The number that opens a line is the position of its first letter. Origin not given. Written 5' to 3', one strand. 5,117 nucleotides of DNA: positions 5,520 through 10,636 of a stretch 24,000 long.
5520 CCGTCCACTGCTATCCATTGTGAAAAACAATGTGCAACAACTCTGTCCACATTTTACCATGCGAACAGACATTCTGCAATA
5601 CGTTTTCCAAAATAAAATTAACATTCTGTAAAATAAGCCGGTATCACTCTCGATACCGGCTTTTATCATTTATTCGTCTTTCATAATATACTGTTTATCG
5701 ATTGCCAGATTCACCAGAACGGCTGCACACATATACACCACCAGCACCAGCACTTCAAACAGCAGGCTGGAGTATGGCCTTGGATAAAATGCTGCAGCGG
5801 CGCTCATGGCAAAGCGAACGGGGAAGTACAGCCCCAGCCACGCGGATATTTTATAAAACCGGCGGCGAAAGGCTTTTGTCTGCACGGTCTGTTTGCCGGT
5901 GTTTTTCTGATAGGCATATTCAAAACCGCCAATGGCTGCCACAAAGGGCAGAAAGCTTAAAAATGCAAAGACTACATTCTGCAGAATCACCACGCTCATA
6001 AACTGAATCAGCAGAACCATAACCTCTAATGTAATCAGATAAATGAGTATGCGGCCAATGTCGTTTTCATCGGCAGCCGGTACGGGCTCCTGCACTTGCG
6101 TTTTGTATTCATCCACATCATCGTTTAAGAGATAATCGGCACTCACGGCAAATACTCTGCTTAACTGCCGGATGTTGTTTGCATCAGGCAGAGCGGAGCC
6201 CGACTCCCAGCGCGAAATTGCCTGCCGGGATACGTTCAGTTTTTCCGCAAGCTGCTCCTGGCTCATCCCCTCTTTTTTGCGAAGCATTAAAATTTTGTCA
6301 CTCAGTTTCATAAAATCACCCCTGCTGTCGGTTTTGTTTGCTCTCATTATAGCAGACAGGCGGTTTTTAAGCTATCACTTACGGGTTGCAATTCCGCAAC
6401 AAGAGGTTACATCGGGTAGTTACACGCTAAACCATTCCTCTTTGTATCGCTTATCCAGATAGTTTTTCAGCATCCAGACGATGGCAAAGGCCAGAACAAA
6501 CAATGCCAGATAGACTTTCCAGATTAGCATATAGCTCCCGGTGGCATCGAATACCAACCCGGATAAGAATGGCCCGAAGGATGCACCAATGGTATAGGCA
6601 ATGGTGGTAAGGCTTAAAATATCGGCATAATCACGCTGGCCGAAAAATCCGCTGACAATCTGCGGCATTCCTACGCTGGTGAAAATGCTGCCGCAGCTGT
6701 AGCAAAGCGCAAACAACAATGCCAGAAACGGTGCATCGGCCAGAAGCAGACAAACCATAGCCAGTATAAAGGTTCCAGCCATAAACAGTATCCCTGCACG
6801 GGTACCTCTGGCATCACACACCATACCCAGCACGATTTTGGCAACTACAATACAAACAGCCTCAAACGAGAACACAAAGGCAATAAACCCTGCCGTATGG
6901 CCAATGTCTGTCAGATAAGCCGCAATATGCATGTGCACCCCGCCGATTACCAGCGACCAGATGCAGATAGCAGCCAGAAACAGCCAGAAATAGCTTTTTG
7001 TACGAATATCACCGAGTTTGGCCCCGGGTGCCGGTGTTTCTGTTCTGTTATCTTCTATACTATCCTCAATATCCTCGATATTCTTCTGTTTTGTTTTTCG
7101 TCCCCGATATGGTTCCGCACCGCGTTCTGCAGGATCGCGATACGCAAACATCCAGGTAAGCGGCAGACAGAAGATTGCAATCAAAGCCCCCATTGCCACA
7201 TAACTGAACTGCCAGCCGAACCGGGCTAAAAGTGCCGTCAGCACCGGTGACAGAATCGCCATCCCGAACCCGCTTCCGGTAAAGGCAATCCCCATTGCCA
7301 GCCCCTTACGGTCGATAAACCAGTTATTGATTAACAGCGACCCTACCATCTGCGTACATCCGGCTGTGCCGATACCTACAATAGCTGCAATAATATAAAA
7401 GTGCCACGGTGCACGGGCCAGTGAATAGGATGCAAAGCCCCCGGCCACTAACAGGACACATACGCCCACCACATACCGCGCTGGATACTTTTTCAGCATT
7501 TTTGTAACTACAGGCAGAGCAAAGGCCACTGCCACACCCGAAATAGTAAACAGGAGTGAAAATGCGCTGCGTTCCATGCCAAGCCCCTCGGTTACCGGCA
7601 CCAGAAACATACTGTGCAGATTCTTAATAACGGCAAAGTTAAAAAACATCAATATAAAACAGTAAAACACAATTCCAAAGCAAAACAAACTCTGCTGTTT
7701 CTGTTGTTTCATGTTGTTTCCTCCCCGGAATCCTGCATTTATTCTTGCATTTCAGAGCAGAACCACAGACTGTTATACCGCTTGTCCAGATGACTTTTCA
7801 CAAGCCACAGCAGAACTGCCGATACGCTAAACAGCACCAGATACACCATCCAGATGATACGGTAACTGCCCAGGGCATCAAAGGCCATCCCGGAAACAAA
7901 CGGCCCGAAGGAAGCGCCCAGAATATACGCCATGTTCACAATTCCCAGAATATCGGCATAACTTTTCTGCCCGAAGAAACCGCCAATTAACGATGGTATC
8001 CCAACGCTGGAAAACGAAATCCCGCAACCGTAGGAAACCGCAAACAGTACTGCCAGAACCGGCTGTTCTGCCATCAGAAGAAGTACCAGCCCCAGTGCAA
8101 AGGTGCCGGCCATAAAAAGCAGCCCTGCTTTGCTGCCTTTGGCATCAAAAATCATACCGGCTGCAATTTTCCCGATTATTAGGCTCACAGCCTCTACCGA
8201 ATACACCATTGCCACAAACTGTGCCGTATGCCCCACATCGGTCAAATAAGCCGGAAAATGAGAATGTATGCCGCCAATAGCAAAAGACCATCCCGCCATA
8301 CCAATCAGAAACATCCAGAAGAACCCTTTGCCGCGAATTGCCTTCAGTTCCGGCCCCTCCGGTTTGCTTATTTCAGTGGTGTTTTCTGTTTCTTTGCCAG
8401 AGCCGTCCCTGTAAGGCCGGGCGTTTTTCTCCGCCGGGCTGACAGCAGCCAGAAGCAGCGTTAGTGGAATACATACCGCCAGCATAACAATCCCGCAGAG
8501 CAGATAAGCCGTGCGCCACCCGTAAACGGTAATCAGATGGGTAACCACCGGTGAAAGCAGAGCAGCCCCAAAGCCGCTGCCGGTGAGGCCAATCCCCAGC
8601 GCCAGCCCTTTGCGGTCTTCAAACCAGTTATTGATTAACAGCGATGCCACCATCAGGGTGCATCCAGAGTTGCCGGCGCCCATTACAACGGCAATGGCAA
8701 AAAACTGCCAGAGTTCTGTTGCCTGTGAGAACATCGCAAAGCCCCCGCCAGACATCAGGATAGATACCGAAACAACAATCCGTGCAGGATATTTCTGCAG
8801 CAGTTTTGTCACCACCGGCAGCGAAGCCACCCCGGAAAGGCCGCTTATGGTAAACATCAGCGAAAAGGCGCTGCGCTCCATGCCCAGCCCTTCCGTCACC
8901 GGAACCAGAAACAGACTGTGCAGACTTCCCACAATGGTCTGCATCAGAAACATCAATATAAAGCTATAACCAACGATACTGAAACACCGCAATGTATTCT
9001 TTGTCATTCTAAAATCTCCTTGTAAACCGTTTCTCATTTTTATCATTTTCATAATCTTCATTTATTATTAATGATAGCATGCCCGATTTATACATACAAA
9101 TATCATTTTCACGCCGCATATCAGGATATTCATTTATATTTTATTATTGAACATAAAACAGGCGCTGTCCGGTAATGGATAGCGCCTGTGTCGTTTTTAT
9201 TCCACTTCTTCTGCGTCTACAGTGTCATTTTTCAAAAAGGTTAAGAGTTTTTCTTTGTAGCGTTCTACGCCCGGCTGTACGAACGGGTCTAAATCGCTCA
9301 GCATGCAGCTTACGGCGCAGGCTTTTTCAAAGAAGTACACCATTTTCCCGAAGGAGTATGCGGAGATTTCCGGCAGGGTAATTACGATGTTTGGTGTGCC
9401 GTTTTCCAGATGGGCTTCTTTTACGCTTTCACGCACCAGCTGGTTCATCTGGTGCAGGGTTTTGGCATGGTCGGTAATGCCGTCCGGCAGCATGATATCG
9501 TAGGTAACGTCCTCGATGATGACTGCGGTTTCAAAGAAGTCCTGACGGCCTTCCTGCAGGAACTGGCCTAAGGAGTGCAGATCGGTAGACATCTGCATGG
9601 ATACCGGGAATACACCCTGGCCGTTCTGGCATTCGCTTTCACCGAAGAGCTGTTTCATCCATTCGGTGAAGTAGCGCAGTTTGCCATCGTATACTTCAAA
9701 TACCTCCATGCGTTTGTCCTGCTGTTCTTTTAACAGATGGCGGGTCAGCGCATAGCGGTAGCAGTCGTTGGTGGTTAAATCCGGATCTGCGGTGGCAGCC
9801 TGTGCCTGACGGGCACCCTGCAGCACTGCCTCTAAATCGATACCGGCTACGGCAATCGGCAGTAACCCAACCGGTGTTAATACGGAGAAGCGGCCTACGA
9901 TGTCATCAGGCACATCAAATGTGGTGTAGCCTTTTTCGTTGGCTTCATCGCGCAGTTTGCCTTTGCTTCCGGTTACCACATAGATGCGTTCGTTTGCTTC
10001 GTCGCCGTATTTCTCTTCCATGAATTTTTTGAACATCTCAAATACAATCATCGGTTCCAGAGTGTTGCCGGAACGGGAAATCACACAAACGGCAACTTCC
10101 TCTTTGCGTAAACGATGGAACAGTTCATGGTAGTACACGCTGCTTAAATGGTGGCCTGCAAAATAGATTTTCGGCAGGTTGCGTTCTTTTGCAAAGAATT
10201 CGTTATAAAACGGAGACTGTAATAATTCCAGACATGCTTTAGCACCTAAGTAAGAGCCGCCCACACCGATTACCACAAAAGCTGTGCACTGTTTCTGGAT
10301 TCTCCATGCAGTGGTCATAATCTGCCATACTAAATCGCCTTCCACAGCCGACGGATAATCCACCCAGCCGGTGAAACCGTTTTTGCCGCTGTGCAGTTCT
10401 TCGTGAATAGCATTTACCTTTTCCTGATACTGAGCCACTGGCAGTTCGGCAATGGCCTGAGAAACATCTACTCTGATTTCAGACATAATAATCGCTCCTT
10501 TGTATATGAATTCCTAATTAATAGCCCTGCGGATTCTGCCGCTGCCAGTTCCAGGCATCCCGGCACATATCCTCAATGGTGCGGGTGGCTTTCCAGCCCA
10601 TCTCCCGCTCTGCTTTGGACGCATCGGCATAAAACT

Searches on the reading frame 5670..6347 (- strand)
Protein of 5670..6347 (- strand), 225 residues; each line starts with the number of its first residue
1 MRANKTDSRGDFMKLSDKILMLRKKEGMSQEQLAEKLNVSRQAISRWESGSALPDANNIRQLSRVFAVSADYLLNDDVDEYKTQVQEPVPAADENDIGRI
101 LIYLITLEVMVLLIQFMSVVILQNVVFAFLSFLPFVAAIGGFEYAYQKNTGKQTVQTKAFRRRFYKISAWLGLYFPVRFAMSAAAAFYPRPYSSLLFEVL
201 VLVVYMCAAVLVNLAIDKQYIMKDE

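Call 16: search_protein_families(library=pfam, proteins=[window:5670-6347:-], max_evalue=0.001)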
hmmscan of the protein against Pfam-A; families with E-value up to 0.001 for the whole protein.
window:5670-6347:- (225 aa): 8 families
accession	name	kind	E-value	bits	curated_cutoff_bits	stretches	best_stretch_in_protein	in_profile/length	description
PF01381.28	HTH_3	-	1.5e-17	63.8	23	1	21-73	3-55/55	Helix-turn-helix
PF12844.13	HTH_19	-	8.1e-12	45.3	30.2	1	19-75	4-60/64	Helix-turn-helix domain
PF13560.12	HTH_31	-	2.6e-10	40.9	27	1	21-71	8-59/64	Helix-turn-helix domain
PF08279.18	HTH_11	-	3.7e-06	27.2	25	1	16-46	3-34/55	HTH domain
PF04545.22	Sigma70_r4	-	9.9e-06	25.4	24.1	1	18-48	11-41/50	Sigma-70, region 4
PF13384.12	HTH_23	-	4.2e-05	23.7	24.6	1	19-47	8-37/50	Homeodomain-like domain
PF13518.12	HTH_28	-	4.3e-05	23.9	25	1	21-49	6-34/52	Helix-turn-helix domain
PF15943.11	YdaS_toxin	-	0.00067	19.9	30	0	29-67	10-48/65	Bacterial toxin YdaS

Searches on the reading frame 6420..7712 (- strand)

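Call 16: search_protein_families(library=pfam, proteins=[window:6420-7712:-], max_evalue=0.001)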
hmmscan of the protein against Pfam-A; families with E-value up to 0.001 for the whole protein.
window:6420-7712:- (430 aa): 3 families
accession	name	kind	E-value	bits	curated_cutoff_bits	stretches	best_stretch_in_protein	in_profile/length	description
PF07690.21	MFS_1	-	6.9e-44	150.6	33.4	2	19-381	2-347/347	Major Facilitator Superfamily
PF05977.19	MFS_3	-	8.3e-06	25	27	1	262-421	30-196/524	Transmembrane secretion effector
PF06779.20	MFS_4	-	1.7e-05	24.8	26.3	1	78-211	57-191/364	Uncharacterised MFS-type transporter YbfB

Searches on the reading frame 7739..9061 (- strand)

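Call 16: search_protein_families(library=pfam, proteins=[window:7739-9061:-], max_evalue=0.001)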
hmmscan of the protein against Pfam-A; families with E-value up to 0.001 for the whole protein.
window:7739-9061:- (440 aa): 2 families
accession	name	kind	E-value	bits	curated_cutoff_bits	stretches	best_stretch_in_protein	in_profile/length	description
PF07690.21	MFS_1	-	6.9e-45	153.9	33.4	2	36-378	3-338/347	Major Facilitator Superfamily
PF12832.13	MFS_1_like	-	4.9e-09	36.1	25.2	1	179-399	156-367/373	MFS_1 like family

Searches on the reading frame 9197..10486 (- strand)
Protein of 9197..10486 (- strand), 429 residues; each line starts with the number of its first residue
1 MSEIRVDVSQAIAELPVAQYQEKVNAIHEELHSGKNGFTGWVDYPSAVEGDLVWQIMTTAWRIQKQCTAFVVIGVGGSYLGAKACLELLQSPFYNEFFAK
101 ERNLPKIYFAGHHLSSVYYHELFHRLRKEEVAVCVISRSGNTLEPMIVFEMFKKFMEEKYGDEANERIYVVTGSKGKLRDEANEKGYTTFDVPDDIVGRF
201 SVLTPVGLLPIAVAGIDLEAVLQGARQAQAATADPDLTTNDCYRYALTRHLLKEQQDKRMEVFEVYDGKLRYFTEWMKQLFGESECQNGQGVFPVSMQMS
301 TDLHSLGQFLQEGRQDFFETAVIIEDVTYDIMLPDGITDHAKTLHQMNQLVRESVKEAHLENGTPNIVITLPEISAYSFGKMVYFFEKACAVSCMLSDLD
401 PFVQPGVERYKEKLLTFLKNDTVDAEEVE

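Call 16: search_protein_families(library=pfam, proteins=[window:9197-10486:-], max_evalue=0.001)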
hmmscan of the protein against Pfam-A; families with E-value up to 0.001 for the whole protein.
window:9197-10486:- (429 aa): 1 family
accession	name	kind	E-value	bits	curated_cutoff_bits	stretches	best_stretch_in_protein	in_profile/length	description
PF00342.24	PGI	-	1.1e-13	51.1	22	1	55-292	82-310/486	Phosphoglucose isomerase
